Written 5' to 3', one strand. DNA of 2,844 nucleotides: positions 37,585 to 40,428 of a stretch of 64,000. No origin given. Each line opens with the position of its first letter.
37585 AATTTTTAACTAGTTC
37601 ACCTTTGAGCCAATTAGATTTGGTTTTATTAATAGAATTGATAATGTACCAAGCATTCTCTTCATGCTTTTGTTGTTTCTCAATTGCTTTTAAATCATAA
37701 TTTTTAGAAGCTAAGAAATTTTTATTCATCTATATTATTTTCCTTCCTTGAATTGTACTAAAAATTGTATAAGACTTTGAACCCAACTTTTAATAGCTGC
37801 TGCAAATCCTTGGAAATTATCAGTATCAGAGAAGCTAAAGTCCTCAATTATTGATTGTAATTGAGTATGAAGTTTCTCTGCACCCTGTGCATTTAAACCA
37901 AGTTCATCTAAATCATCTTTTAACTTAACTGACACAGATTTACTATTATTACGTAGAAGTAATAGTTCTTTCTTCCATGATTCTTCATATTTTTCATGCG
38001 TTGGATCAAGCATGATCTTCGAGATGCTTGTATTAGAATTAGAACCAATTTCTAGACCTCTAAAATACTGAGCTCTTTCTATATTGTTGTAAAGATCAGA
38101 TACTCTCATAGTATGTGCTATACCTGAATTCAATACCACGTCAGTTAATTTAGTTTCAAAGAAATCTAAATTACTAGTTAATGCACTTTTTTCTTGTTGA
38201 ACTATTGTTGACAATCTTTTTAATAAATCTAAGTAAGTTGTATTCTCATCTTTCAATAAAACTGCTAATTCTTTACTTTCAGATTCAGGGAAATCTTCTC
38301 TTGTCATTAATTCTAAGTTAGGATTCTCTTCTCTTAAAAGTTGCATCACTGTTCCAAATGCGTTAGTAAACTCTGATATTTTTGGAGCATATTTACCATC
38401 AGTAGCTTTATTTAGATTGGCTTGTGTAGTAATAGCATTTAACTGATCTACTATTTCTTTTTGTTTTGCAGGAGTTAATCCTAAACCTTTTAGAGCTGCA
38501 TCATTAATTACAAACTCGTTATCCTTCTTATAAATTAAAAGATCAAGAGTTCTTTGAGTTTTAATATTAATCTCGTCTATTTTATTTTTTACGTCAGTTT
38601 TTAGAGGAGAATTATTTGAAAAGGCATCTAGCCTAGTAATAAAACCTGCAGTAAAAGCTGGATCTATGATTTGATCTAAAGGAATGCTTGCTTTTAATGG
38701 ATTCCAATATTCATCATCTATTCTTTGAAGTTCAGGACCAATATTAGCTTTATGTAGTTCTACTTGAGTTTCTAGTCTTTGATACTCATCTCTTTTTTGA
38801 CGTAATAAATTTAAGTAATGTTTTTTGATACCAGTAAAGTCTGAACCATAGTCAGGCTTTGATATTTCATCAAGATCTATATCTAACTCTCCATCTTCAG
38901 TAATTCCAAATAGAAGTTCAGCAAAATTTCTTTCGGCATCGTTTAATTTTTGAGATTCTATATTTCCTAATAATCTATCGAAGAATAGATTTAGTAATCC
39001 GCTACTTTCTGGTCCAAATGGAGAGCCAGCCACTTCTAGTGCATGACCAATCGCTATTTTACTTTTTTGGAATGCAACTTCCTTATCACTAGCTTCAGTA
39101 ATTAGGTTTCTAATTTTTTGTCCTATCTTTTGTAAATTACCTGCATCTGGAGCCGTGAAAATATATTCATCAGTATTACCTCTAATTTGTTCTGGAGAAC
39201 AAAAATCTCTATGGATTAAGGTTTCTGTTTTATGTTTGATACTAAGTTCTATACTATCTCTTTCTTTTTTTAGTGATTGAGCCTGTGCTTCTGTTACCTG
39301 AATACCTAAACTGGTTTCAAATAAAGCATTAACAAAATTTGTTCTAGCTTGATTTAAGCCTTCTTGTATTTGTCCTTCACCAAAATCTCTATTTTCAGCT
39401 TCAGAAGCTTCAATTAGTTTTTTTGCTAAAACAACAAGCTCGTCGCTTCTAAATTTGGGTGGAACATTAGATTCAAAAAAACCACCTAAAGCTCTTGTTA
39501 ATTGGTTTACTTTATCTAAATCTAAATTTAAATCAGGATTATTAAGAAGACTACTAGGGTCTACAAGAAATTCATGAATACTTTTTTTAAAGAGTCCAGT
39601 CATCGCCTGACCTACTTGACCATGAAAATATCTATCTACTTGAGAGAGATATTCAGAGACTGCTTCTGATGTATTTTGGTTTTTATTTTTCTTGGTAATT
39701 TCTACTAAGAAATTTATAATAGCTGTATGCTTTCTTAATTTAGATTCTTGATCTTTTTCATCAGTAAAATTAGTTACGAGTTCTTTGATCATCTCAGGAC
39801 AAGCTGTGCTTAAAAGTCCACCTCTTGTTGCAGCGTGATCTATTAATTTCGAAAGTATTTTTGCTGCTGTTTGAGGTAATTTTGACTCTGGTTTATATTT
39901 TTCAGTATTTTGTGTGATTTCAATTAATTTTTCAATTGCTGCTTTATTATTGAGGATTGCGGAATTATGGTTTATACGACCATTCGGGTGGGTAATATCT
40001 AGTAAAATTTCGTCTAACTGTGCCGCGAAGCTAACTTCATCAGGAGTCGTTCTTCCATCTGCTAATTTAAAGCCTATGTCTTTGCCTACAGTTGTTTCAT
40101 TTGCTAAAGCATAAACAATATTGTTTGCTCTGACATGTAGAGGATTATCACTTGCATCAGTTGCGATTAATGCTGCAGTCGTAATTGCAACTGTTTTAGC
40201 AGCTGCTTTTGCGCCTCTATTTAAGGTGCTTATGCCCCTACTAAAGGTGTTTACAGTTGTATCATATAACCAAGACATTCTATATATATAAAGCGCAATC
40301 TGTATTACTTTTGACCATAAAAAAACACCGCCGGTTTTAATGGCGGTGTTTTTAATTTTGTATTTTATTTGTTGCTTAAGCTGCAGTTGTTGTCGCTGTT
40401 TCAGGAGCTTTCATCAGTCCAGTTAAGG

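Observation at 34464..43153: Three consecutive ~850-925-aa orphan hydrophilic proteins with small acidic partner ORFs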

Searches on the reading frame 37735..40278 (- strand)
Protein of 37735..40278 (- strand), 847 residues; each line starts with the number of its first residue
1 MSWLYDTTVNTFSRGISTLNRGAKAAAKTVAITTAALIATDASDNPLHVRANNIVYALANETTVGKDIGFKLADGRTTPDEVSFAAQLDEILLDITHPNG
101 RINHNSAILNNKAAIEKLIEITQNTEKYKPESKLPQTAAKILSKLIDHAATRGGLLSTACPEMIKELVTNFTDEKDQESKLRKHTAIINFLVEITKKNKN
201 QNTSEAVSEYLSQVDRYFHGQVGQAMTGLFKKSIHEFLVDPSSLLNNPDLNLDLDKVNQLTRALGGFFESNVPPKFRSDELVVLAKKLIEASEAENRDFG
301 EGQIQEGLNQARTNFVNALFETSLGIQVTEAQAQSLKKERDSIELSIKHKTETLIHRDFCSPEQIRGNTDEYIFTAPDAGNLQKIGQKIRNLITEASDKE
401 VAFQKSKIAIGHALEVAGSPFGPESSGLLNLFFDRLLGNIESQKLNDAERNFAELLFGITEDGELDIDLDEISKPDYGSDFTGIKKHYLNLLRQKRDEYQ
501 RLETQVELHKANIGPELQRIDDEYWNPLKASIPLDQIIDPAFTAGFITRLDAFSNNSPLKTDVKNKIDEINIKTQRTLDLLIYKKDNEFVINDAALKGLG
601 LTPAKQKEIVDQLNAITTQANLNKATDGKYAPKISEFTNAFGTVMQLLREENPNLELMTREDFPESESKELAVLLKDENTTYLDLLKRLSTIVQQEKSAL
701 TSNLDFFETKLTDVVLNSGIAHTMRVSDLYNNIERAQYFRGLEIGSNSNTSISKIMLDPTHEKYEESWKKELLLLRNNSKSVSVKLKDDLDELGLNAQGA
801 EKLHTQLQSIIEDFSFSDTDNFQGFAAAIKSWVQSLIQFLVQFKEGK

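Call 5: search_protein_families(library=pfam, proteins=[window:37735-40278:-], max_evalue=1)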
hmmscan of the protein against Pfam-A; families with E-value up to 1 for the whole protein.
window:37735-40278:- (847 aa): 4 families
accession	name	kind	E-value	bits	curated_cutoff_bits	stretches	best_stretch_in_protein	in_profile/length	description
PF25195.1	DPC2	-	0.017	15.9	70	1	156-214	11-75/105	Diatom pyrenoid component 2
PF24768.1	ARM_ARMC5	-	0.023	14.5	79.9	1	104-208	60-152/289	ARMC5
PF14973.11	TINF2_N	-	0.16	12.7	29.4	0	604-666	57-118/149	TERF1-interacting nuclear factor 2 N-terminus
PF19204.5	DUF5876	-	0.18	10.6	25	1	224-267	129-172/566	Family of unknown function (DUF5876)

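Call 6: search_protein_families(library=ncbifam, proteins=[window:37735-40278:-], max_evalue=1)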
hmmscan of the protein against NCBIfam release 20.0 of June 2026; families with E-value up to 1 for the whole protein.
window:37735-40278:- (847 aa): 1 family
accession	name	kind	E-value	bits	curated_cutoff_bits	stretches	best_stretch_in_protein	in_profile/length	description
NF009964.0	PRK13429.1-3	equivalog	0.033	14.1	154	1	484-565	93-171/180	F0F1 ATP synthase subunit delta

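Call 10: find_encoding_contigs(protein=window:37735-40278:-, flank=10000, max_places=6)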
Protein window:37735-40278:- (847 aa): 6 contigs read that carry it; 5 places shown.
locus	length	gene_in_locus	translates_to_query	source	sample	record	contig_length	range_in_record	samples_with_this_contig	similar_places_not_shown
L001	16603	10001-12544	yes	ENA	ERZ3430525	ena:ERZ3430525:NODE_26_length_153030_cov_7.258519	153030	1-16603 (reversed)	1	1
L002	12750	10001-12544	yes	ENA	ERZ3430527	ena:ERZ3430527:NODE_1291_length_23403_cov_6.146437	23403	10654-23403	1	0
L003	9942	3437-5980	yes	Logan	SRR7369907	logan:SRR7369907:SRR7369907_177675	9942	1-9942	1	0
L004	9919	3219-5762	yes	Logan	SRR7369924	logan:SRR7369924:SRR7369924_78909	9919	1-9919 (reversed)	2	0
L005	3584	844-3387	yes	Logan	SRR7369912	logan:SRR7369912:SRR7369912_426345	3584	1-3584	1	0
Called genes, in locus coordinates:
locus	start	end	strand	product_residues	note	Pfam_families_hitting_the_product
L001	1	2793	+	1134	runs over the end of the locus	-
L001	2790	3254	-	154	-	PF00588:SpoU_methylase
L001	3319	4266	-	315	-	-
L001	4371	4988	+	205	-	-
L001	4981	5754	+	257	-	PF08843:AbiEii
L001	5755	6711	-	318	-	PF04055:Radical_SAM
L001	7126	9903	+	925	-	-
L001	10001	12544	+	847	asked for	-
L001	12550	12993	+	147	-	-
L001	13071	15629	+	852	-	-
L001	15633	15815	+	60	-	-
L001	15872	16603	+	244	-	?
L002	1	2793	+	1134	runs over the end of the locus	-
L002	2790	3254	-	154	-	PF00588:SpoU_methylase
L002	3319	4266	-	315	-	-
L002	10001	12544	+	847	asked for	-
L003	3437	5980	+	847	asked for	-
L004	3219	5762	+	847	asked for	-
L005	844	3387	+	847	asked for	-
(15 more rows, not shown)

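Call 12: find_homologous_proteins(query=window:37735-40278:-, max_evalue=0.001)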
Query window:37735-40278:-: 8000 candidates shared short words with the query, none scored E <= 0.001.
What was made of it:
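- Tried and rejected: Word-index homology search with B. It returned nothing, not even B itself (call 12).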

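Call 27: search_solved_structures(query=window:37735-40275:-, max_evalue=10)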
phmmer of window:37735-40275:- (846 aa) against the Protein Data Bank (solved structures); distinct sequences matched with E-value up to 10: 1.
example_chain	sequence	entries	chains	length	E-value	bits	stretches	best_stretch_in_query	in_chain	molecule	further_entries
9lrg_AA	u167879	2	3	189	2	9.8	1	445-569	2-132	Probable DNA/RNA-binding protein (Jag-related protein)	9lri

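Call 36: search_protein_families(library=phrogs, proteins=[window:37735-40278:-], max_evalue=0.1)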
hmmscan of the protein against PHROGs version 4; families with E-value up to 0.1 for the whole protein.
window:37735-40278:- (847 aa): 0 families

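Call 37: search_protein_families(library=padloc, proteins=[window:37735-40278:-], max_evalue=0.1)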
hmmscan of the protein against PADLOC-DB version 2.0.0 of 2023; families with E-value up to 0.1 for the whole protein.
window:37735-40278:- (847 aa): 0 families

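Call 48: search_solved_structures(query=A3, max_evalue=10)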
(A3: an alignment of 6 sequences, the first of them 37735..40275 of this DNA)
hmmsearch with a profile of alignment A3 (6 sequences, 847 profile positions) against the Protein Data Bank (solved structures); distinct sequences matched with E-value up to 10: 16.
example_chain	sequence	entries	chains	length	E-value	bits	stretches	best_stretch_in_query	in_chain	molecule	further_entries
1ez3_A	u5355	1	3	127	0.00053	21.3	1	637-732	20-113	SYNTAXIN-1A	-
1br0_A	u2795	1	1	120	0.00075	20.7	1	637-732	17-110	PROTEIN (SYNTAXIN 1-A)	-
7udb_B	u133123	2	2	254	0.0029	18.8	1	637-747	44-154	Syntaxin-1A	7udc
6mdm_I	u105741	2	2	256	0.0047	18.1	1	637-735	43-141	Syntaxin-1A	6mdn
7xsj_B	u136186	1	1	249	0.007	17.5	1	637-734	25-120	Syntaxin-1A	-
4jeu_B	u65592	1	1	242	0.0072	17.5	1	637-734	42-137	Syntaxin-1A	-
6ip1_B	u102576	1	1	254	0.0092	17.2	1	637-734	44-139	Syntaxin-1A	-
4jeh_B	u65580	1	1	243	0.01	17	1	637-734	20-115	Syntaxin-1A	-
3c98_B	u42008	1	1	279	0.01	17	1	637-734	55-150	Syntaxin-1A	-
9ojz_G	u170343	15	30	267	0.011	16.9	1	637-734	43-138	Syntaxin-1A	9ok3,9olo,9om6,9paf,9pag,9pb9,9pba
9ny5_C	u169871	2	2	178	0.014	16.5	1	544-594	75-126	LmuC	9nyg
9uxh_D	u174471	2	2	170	0.024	15.8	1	544-594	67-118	Lamassu C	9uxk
9uxl_D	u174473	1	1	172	0.024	15.8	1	544-594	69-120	Lamassu C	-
4ayc_A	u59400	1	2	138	0.48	11.5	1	488-587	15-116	E3 UBIQUITIN-PROTEIN LIGASE RNF8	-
4om3_A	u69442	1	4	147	0.8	10.7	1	488-569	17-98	Transducin-like enhancer protein 1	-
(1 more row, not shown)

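Call 51: search_solved_structures(query=A3, max_evalue=0.01, show_alignments=2)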
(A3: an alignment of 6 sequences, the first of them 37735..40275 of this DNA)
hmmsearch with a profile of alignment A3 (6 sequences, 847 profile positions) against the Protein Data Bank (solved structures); distinct sequences matched with E-value up to 0.01: 7.
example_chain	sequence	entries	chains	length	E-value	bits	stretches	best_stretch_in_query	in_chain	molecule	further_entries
1ez3_A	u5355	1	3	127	0.00053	21.3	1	637-732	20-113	SYNTAXIN-1A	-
1br0_A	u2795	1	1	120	0.00075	20.7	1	637-732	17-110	PROTEIN (SYNTAXIN 1-A)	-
7udb_B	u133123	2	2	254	0.0029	18.8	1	637-747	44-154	Syntaxin-1A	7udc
6mdm_I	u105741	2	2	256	0.0047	18.1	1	637-735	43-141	Syntaxin-1A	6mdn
7xsj_B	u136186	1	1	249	0.007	17.5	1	637-734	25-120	Syntaxin-1A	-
4jeu_B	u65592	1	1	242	0.0072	17.5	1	637-734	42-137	Syntaxin-1A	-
6ip1_B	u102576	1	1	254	0.0092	17.2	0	637-734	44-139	Syntaxin-1A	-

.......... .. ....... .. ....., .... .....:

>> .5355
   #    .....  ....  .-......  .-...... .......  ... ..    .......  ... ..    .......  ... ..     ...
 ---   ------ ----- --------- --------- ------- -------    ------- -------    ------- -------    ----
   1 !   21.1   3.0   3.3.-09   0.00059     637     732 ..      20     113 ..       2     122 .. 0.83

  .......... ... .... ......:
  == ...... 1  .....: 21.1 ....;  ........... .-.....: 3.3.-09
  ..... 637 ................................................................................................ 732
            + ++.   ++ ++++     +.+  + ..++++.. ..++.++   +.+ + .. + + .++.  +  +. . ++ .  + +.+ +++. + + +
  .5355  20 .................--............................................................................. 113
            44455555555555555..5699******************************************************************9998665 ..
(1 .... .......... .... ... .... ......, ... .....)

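Call 52: search_protein_families(library=pfam, alignment_id=A3, max_evalue=1)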
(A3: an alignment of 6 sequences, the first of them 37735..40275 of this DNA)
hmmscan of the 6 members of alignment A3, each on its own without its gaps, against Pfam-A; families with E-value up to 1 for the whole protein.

A. member 1, window:37735-40275:- (846 aa): 4 families
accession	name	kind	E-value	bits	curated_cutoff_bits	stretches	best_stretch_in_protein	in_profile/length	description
PF25195.1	DPC2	-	0.017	15.9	70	1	155-213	11-75/105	Diatom pyrenoid component 2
PF24768.1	ARM_ARMC5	-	0.023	14.5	79.9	1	103-207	60-152/289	ARMC5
PF14973.11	TINF2_N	-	0.16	12.7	29.4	0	603-665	57-118/149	TERF1-interacting nuclear factor 2 N-terminus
PF19204.5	DUF5876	-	0.18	10.6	25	1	223-266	129-172/566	Family of unknown function (DUF5876)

B. families by the number of members that match (of 6 scanned): 9 families
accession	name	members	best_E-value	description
PF24768.1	ARM_ARMC5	2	0.011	ARMC5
PF25195.1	DPC2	2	0.017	Diatom pyrenoid component 2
PF09288.16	UBA_3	2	0.048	Fungal ubiquitin-associated domain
PF12329.13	TMF_DNA_bd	1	0.0083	TATA element modulatory factor 1 DNA binding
PF01806.23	Paramyxo_P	1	0.013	Paramyxovirinae P phosphoprotein C-terminal region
PF19237.4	DUF5889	1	0.069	Family of unknown function (DUF5889)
PF09127.17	Leuk-A4-hydro_C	1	0.075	Leukotriene A4 hydrolase, C-terminal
PF14973.11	TINF2_N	1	0.16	TERF1-interacting nuclear factor 2 N-terminus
PF19204.5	DUF5876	1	0.18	Family of unknown function (DUF5876)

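Call 80: search_dna_similar(query=window:37735-40278:-, collection=plasmids, mode=protein, max_rows=8, max_evalue=0.001)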
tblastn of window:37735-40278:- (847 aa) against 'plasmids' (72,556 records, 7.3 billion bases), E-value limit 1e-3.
No match.
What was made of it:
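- Tried and rejected: Plasmid search. tblastn of B against plasmids gave no hit (call 80).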
